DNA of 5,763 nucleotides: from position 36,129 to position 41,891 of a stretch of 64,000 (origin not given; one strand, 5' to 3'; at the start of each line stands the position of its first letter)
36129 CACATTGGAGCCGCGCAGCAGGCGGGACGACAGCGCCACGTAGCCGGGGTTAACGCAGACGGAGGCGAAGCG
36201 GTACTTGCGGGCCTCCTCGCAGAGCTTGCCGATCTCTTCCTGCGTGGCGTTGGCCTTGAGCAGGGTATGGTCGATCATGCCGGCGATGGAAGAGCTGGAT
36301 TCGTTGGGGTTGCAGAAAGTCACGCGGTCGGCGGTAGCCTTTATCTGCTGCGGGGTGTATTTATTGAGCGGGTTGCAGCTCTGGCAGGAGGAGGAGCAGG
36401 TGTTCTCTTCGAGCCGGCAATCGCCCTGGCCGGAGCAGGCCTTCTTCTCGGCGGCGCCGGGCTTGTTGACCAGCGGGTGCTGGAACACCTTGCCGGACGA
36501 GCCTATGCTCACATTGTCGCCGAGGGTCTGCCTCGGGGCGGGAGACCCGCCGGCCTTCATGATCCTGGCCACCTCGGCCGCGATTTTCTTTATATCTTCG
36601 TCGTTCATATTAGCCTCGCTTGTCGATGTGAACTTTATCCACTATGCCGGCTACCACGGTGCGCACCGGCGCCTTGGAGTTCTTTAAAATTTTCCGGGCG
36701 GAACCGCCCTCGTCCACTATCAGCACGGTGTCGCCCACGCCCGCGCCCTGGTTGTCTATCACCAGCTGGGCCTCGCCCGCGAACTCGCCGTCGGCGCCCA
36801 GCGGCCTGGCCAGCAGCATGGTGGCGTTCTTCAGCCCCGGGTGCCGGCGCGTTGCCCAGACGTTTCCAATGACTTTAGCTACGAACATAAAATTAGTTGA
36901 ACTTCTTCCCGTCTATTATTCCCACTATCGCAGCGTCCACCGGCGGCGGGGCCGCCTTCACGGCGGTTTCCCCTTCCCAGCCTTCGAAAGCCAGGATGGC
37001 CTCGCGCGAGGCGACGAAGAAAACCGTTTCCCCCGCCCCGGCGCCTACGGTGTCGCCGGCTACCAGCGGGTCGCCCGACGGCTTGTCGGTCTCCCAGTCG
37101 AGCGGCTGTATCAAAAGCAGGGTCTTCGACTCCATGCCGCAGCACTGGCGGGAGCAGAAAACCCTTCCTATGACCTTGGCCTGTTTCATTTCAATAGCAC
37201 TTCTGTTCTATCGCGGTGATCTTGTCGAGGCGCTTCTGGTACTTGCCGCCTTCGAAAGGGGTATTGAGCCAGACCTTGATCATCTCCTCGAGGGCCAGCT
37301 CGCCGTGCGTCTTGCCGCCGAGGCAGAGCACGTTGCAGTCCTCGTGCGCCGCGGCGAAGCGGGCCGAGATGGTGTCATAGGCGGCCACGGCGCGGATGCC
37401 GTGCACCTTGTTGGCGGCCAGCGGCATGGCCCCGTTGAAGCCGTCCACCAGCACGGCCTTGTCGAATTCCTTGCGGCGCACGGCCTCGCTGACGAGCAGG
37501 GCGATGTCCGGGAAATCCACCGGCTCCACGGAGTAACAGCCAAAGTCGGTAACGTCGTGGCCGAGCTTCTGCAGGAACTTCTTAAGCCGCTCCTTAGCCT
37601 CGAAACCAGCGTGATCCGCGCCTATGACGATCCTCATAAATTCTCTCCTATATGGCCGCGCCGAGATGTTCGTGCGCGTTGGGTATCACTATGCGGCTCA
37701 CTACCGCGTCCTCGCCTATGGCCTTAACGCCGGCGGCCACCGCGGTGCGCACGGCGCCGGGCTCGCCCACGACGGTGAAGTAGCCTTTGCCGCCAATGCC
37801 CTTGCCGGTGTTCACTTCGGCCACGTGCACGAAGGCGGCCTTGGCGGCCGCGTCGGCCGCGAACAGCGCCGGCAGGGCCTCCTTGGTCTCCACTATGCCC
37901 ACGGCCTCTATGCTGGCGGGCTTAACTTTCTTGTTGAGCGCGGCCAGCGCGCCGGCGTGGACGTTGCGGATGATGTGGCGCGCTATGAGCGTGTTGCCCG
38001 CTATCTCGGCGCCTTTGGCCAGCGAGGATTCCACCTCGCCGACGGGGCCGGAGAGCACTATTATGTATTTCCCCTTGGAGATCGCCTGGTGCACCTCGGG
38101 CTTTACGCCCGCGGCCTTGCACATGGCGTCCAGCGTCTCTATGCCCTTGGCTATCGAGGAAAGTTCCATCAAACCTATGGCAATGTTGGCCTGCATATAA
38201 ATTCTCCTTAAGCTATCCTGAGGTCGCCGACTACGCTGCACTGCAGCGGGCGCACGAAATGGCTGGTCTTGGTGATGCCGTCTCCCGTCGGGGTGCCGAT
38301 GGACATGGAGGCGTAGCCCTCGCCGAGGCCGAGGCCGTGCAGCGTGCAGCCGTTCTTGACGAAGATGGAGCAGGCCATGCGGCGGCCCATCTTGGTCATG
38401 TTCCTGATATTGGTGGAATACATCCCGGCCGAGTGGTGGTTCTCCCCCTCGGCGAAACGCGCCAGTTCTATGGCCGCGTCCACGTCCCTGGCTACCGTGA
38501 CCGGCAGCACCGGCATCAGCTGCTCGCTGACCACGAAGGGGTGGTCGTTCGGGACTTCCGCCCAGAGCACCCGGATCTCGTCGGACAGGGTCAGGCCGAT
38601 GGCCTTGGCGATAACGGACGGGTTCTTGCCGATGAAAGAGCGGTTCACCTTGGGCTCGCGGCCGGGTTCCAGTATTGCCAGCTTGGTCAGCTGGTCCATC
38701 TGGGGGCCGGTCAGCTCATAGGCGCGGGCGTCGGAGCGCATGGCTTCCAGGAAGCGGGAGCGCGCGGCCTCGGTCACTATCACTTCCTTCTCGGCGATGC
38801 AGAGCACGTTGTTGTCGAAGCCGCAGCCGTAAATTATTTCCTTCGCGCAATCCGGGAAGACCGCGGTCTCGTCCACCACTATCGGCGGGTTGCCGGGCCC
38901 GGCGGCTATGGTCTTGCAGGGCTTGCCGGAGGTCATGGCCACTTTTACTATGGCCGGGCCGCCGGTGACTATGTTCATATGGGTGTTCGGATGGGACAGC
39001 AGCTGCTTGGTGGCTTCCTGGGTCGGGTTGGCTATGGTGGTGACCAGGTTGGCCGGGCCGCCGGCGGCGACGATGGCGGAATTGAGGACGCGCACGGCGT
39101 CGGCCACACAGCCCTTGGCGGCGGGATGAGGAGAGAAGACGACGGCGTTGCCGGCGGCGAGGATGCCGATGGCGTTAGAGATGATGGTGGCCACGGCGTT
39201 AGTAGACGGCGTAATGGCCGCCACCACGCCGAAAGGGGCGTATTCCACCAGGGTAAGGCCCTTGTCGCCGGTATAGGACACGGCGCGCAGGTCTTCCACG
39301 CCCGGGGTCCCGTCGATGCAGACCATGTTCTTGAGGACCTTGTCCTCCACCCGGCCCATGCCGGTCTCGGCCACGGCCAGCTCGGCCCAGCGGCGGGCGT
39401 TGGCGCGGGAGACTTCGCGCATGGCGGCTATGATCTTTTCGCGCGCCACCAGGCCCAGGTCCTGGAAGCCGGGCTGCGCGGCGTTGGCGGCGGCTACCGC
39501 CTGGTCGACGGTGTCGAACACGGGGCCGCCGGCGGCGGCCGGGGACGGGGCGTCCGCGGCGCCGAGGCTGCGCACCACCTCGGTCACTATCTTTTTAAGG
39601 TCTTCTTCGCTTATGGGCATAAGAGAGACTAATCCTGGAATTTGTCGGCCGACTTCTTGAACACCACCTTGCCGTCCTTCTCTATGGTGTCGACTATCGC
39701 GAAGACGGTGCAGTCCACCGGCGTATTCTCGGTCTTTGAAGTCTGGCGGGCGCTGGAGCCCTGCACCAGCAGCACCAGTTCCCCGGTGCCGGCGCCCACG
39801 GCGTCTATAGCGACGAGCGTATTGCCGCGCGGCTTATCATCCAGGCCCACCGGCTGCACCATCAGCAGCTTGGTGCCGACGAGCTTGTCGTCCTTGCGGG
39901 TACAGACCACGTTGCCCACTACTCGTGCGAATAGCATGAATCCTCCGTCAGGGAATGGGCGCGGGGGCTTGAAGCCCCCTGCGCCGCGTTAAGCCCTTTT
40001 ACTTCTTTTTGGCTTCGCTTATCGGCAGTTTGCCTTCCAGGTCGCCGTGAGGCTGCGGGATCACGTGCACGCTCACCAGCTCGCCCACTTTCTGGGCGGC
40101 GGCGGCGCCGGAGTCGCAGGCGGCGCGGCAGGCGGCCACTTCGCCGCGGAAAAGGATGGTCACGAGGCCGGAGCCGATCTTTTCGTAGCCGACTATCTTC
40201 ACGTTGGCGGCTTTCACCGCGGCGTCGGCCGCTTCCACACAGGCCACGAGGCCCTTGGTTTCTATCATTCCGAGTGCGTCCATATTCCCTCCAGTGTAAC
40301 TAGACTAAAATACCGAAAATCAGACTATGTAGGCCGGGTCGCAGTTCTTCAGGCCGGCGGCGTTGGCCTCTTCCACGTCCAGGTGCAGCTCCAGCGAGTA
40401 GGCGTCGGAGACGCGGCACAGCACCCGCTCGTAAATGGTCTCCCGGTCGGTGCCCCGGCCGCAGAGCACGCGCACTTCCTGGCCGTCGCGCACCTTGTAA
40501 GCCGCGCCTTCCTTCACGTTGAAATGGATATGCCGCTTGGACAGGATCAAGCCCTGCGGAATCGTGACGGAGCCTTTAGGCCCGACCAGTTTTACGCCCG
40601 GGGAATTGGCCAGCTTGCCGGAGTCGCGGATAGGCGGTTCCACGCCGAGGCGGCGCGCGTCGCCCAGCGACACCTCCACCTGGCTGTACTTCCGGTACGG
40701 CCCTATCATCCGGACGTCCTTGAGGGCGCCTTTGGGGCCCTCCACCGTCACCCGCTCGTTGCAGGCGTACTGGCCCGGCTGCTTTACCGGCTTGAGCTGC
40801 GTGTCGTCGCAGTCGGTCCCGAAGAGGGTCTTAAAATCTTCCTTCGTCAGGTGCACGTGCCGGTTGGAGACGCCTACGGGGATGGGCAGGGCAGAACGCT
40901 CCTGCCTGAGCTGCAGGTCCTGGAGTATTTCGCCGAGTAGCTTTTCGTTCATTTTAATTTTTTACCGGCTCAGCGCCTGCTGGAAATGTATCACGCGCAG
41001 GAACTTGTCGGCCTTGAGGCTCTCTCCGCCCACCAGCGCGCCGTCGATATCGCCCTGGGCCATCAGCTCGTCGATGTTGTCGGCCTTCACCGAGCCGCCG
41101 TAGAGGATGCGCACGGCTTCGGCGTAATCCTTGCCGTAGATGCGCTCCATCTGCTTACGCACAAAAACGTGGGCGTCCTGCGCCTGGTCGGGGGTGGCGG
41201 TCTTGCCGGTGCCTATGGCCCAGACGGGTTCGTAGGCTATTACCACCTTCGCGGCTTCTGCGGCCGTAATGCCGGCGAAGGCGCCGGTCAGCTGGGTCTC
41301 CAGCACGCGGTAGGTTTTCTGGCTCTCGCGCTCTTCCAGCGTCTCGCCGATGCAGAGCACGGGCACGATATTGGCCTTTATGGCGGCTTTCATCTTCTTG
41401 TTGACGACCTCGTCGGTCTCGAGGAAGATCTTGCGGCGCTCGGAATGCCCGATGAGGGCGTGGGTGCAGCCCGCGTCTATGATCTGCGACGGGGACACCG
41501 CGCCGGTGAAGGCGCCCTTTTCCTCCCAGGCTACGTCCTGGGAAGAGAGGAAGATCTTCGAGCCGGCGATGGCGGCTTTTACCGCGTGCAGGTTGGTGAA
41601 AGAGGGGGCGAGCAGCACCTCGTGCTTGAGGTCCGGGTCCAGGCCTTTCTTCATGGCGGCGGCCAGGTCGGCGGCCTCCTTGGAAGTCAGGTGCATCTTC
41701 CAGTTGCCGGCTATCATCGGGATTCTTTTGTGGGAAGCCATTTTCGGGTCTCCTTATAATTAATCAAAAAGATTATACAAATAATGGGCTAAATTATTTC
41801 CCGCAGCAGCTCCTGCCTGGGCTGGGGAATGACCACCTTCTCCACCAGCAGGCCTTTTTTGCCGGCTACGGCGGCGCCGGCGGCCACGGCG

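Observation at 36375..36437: Cysteine cluster (CX5CX6CX3CX2C) in the ~105-aa N-terminal extension of DERA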

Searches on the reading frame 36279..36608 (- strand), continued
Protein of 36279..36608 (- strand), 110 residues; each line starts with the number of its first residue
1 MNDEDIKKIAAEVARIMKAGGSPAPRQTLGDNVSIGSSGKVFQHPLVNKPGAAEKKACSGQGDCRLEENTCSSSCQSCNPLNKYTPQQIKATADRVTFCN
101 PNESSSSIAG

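Call 68: search_protein_families(library=pfam, proteins=[P0235, P0187, P0175], max_evalue=10)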
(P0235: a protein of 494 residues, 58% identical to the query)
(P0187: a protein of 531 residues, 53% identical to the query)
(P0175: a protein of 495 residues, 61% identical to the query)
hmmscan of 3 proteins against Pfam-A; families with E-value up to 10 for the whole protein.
P0235 (494 aa): 12 families
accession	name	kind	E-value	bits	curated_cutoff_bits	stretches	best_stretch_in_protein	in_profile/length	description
PF01791.15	DeoC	-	7.1e-23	81.9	23.8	1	280-479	5-221/229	DeoC/LacD family aldolase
PF02441.25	Flavoprotein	-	5.9e-07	29.7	22.7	1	20-116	18-102/162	Flavoprotein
PF04131.20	NanE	-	0.00082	19.1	27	1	378-476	68-170/192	Putative N-acetylmannosamine-6-phosphate epimerase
PF01180.27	DHO_dh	-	0.0031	17.2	27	1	435-477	220-267/291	Dihydroorotate dehydrogenase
PF04055.27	Radical_SAM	-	0.0038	17.8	29.5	1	257-316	97-150/166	Radical SAM superfamily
PF00977.27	His_biosynth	-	0.048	13.5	23.6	1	450-477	73-100/228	Histidine biosynthesis protein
PF00356.27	LacI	-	0.059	13.6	27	1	379-404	19-44/46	Bacterial regulatory proteins, lacI family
PF04923.17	Ninjurin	-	0.12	12.7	26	1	274-329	7-61/102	Ninjurin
PF19799.5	DUF6282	-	0.16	12.1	26.8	1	285-313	143-171/196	Family of unknown function (DUF6282)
PF04309.18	G3P_antiterm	-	0.16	11.8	27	1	177-267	77-167/173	Glycerol-3-phosphate responsive antiterminator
PF05184.20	SapB_1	-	0.25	11.8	25.2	1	284-301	15-32/38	Saposin-like type B, region 1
PF02679.21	ComA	-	0.25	11.2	25.2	1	276-338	65-134/243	(2R)-phospho-3-sulfolactate synthase (ComA)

P0187 (531 aa): 3 families
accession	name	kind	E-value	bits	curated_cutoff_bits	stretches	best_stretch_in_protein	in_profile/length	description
PF01791.15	DeoC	-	3.1e-19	70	23.8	1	313-509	2-212/229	DeoC/LacD family aldolase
PF01729.25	QRPTase_C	-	0.05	13.8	23.1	1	378-516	25-156/169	Quinolinate phosphoribosyl transferase, C-terminal domain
PF19792.4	DUF6276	-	0.24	12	27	1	262-340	15-93/128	Family of unknown function (DUF6276)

P0175 (495 aa): 4 families
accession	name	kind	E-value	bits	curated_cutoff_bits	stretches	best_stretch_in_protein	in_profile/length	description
PF01791.15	DeoC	-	1.2e-21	77.8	23.8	1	277-477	3-217/229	DeoC/LacD family aldolase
PF02441.25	Flavoprotein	-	7.6e-06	26.1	22.7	1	23-116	20-103/162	Flavoprotein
PF00356.27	LacI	-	0.029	14.6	27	1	378-403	19-44/46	Bacterial regulatory proteins, lacI family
PF01180.27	DHO_dh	-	0.064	12.9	27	1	434-476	220-267/291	Dihydroorotate dehydrogenase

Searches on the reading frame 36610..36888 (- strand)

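Call 5: search_protein_families(library=pfam, proteins=[window:36610-36888:-])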
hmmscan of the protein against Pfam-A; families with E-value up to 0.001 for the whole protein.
window:36610-36888:- (92 aa): 1 family
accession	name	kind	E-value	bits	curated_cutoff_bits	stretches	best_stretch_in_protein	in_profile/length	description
PF03319.19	EutN_CcmL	-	3.2e-25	88.9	25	1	1-84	1-83/83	Ethanolamine utilisation protein EutN/carboxysome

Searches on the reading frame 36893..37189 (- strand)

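Call 5: search_protein_families(library=pfam, proteins=[window:36893-37189:-])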
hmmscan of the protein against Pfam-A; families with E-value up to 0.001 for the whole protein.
window:36893-37189:- (98 aa): 1 family
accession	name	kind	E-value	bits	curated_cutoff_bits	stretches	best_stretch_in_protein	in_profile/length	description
PF03319.19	EutN_CcmL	-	4.7e-21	75.5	25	1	1-93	1-83/83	Ethanolamine utilisation protein EutN/carboxysome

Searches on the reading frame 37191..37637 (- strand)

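Call 5: search_protein_families(library=pfam, proteins=[window:37191-37637:-])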
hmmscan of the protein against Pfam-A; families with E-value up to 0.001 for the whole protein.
window:37191-37637:- (148 aa): 1 family
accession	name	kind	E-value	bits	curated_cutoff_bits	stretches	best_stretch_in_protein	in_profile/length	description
PF02502.23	LacAB_rpiB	-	5.3e-44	150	24.7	1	3-140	1-138/138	Ribose/Galactose Isomerase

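Call 29: search_protein_families(library=ncbifam, proteins=[window:37191-37637:-])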
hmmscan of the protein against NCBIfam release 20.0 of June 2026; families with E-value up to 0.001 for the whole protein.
window:37191-37637:- (148 aa): 11 families
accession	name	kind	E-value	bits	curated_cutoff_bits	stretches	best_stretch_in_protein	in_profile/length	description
NF004051.0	PRK05571.1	subfamily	1.4e-42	145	135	1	1-145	2-147/149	ribose-5-phosphate isomerase B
TIGR00689.1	rpiB_lacA_lacB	subfamily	1.8e-38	131.7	88.3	1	3-146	1-145/145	RpiB/LacA/LacB family sugar-phosphate isomerase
TIGR01120.1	rpiB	equivalog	5.8e-38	130.1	138.65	1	2-144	1-143/143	ribose 5-phosphate isomerase B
TIGR02133.1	RPI_actino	equivalog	7.7e-34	116.7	168.2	1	1-145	1-147/148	ribose-5-phosphate isomerase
NF006380.0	PRK08621.1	equivalog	5.3e-25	88.5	164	1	1-140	1-138/142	galactose-6-phosphate isomerase subunit LacA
NF006381.0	PRK08622.1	equivalog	1.4e-23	83.6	234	1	1-145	1-146/171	galactose-6-phosphate isomerase subunit LacB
TIGR01119.1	lacB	equivalog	2.4e-19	69.7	312.55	1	1-144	1-145/171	galactose-6-phosphate isomerase subunit LacB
NF009257.0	PRK12613.1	equivalog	5.8e-19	68.6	243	1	1-140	1-137/141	galactose-6-phosphate isomerase subunit LacA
NF009258.0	PRK12615.1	equivalog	4.7e-18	65.6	325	1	1-145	1-146/171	galactose-6-phosphate isomerase subunit LacB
TIGR01118.1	lacA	equivalog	6.5e-18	65.2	181.1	1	1-140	1-138/141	galactose-6-phosphate isomerase subunit LacA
NF051858.1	EryPhIsonDerIRhiz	equivalog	1.1e-17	64.5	240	1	1-145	1-148/150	D-erythrulose-4-phosphate isomerase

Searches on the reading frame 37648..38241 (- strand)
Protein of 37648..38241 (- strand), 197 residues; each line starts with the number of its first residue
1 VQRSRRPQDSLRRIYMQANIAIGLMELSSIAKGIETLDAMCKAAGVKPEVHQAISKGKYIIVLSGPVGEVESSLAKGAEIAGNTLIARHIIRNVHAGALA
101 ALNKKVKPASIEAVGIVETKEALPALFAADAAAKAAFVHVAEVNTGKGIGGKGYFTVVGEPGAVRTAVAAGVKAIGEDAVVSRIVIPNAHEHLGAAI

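Call 5: search_protein_families(library=pfam, proteins=[window:37648-38241:-])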
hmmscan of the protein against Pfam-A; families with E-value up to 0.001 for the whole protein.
window:37648-38241:- (197 aa): 1 family
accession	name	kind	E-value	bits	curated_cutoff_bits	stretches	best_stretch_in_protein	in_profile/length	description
PF00936.24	BMC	-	2.5e-33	114.3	24.5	2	21-93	1-74/75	BMC domain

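Call 29: search_protein_families(library=ncbifam, proteins=[window:37648-38241:-])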
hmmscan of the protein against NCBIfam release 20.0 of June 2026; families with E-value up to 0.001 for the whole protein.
window:37648-38241:- (197 aa): 6 families
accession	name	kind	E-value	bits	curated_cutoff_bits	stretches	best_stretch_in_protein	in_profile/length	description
TIGR02526.1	eut_PduT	equivalog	2.6e-33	115.2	250.3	1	21-193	4-178/182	ethanolamine utilization microcompartment shell protein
NF053791.1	BMC_CsoS1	equivalog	3e-16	59.5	166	2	18-96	5-86/93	alpha-carboxysome major shell protein CsoS1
NF053792.1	beta_CO2some_O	equivalog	8.6e-09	35.2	270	1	17-80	109-172/205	beta-carboxysome assembly protein CcmO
NF012010.0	PRK15466.1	equivalog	9.3e-09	35.5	218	1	21-84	4-67/166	ethanolamine utilization microcompartment protein EutK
NF012018.0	PRK15474.1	equivalog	8.8e-07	29.2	133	1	111-193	1-82/97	ethanolamine utilization microcompartment protein EutM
NF042422.1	oxyalk_red_OleD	equivalog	0.00092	18.7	580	0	128-190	203-265/329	2-alkyl-3-oxoalkanoate reductase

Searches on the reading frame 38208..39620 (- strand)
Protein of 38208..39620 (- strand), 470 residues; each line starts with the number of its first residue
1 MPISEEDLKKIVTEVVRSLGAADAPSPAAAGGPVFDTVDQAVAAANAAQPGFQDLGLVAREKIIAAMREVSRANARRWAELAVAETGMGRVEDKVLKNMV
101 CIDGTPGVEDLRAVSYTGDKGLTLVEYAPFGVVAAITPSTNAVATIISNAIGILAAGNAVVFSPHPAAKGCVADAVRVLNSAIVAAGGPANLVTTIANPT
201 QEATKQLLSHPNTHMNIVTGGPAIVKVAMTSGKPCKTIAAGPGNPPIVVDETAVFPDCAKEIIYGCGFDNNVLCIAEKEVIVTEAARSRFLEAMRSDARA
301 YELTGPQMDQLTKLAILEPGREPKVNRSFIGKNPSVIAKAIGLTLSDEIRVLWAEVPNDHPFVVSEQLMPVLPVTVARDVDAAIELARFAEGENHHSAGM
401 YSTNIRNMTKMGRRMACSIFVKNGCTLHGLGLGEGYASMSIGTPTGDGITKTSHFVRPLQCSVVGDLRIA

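Call 5: search_protein_families(library=pfam, proteins=[window:38208-39620:-])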
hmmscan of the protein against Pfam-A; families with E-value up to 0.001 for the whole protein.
window:38208-39620:- (470 aa): 1 family
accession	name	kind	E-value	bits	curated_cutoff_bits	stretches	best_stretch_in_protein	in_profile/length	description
PF00171.27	Aldedh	-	2e-28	99.6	23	1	37-423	30-423/461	Aldehyde dehydrogenase family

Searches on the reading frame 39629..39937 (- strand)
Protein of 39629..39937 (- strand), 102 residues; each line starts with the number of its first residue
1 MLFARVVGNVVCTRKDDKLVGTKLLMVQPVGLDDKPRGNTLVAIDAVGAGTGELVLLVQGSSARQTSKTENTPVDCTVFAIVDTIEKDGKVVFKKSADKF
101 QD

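Call 6: search_protein_families(library=pfam, proteins=[window:39629-39937:-])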
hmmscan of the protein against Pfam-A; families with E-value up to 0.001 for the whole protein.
window:39629-39937:- (102 aa): 1 family
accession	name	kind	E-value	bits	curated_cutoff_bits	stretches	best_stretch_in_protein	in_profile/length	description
PF03319.19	EutN_CcmL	-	3.1e-32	111.4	25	1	1-83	1-83/83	Ethanolamine utilisation protein EutN/carboxysome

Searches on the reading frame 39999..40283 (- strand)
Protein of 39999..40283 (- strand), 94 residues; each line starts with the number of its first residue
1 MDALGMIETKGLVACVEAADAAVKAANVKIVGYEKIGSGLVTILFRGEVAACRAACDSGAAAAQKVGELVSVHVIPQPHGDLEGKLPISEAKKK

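Call 6: search_protein_families(library=pfam, proteins=[window:39999-40283:-])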
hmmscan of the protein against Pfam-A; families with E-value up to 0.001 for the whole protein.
window:39999-40283:- (94 aa): 1 family
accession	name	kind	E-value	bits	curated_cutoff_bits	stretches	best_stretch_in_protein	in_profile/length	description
PF00936.24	BMC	-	2.2e-28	98.5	24.5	1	3-78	1-75/75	BMC domain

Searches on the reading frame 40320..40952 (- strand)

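Call 6: search_protein_families(library=pfam, proteins=[window:40320-40952:-])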
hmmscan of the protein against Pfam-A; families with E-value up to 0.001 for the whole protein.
window:40320-40952:- (210 aa): 1 family
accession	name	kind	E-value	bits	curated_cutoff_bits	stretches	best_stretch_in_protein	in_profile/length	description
PF06130.18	PTAC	-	1.9e-68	230.2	25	1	25-202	1-176/176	Phosphate propanoyltransferase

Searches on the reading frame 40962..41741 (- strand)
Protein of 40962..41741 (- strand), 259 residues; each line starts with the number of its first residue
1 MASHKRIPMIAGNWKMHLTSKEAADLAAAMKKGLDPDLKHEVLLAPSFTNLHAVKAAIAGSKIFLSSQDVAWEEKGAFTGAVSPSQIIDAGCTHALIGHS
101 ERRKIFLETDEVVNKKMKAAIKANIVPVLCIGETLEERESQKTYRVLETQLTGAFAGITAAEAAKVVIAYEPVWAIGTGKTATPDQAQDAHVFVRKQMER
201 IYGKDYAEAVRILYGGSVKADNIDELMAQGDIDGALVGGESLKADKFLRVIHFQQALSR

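Call 6: search_protein_families(library=pfam, proteins=[window:40962-41741:-])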
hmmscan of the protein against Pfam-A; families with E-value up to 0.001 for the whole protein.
window:40962-41741:- (259 aa): 1 family
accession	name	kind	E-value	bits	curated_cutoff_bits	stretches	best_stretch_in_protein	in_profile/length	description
PF00121.24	TIM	-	6.8e-93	311.1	20.1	1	8-252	1-243/245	Triosephosphate isomerase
